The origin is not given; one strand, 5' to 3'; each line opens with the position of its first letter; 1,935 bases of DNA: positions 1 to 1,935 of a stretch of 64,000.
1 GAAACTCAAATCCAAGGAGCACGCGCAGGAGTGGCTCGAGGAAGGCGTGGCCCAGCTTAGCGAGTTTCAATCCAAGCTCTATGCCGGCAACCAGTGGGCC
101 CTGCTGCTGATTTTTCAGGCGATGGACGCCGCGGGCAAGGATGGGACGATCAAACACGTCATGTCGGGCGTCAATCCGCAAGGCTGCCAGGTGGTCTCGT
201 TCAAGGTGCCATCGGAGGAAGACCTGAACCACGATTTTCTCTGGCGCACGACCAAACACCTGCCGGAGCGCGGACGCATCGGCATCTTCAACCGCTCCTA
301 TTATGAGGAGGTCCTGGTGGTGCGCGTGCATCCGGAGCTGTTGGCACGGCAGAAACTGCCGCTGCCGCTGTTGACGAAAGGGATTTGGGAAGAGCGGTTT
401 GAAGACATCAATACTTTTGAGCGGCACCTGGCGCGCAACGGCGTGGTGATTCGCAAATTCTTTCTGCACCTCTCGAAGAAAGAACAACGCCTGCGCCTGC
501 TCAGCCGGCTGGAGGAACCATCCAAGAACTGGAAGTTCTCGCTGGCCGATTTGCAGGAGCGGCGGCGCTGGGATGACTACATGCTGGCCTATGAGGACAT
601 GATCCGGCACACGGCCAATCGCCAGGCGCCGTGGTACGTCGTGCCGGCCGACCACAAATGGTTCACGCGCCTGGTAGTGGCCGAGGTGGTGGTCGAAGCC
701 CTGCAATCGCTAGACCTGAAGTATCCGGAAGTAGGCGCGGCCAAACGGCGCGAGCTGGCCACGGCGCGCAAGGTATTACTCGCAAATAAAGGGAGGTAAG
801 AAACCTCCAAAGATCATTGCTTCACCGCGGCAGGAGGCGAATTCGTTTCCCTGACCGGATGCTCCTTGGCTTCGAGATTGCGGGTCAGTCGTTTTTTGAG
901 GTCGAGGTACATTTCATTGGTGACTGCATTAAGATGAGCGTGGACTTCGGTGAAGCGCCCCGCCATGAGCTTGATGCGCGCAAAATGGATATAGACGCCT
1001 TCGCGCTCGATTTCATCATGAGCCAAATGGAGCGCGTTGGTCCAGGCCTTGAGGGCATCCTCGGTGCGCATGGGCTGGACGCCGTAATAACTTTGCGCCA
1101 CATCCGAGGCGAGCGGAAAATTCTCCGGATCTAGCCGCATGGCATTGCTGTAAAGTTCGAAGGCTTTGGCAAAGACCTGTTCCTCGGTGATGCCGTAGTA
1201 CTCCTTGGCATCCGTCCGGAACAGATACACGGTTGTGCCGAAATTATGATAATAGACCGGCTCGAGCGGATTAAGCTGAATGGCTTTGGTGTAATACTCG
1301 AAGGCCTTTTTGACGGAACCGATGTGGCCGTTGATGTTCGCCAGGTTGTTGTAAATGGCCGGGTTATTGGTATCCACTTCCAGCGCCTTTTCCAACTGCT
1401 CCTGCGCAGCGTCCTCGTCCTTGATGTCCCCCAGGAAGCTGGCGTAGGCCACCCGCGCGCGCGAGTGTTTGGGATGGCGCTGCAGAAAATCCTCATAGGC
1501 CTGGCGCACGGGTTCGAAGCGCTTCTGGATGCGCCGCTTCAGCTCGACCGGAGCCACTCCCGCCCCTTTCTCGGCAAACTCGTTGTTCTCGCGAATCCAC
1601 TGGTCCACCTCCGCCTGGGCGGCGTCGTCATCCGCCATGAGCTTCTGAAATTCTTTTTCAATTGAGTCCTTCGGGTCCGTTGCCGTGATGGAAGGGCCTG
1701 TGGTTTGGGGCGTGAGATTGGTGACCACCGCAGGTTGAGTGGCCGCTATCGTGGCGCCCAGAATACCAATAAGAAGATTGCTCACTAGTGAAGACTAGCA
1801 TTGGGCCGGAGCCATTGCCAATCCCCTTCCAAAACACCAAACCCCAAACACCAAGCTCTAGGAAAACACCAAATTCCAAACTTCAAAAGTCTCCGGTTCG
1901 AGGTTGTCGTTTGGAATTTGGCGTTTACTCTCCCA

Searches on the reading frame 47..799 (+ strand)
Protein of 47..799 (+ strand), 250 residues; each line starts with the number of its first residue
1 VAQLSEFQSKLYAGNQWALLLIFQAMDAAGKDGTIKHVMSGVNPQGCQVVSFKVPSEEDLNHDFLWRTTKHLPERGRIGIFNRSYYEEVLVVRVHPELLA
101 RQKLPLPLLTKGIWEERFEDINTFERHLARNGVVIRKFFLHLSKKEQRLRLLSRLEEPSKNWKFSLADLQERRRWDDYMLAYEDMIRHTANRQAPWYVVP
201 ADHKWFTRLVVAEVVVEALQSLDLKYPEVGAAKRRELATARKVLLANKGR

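Call 68: search_protein_families(library=pfam, proteins=[window:47-799:+], max_evalue=0.00001)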
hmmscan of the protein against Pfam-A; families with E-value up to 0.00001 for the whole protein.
window:47-799:+ (250 aa): 1 family
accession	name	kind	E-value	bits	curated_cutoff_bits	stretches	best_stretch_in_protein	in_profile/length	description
PF03976.20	PPK2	-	2.6e-68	230.4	22.3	1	3-221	17-223/229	Polyphosphate kinase 2 (PPK2)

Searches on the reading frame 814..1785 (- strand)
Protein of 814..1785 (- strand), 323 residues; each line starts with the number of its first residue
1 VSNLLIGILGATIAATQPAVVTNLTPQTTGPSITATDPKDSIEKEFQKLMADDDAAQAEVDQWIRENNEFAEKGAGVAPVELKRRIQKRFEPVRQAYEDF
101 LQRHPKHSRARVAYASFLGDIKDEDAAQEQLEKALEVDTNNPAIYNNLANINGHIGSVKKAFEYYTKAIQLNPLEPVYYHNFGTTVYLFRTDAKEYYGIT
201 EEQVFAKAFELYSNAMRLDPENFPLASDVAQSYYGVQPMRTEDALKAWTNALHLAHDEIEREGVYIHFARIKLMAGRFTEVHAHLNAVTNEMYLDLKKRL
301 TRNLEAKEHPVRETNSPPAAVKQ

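Call 68: search_protein_families(library=pfam, proteins=[window:814-1785:-], max_evalue=0.00001)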
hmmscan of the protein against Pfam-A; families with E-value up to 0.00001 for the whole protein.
window:814-1785:- (323 aa): 11 families
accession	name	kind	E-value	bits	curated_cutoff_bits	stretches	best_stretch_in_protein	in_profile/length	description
PF13431.12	TPR_17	-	1.5e-12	47.1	24.4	0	132-161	3-32/34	Tetratricopeptide repeat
PF13181.12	TPR_8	-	1.1e-09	38.1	25.7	0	144-173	3-32/34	Tetratricopeptide repeat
PF00515.34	TPR_1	-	1.4e-09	37.8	27.8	0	143-173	2-32/34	Tetratricopeptide repeat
PF13428.12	TPR_14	-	2.5e-09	37.3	23.5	0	109-150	2-43/44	Tetratricopeptide repeat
PF14559.12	TPR_19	-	1.2e-08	35.6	25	0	94-149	11-66/68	Tetratricopeptide repeat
PF13414.12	TPR_11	-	2.7e-08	33.8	26.8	0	125-152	11-38/42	TPR repeat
PF07719.23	TPR_2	-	4.3e-08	33.1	27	0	143-173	2-32/34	Tetratricopeptide repeat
PF23914.1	TPR_CcmH_CycH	-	9.3e-07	29.3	42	0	91-173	67-152/158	Cytochrome c-type biogenesis protein H TPR domain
PF25474.1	TPR_TmcB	-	1.4e-06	28.7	27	1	82-139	62-120/125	TmcB, TPR repeats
PF13424.12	TPR_12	-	3.6e-06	27.5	30.1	0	143-171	4-32/77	Tetratricopeptide repeat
PF13432.12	TPR_16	-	8.1e-06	26.6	32.7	0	125-175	14-64/65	Tetratricopeptide repeat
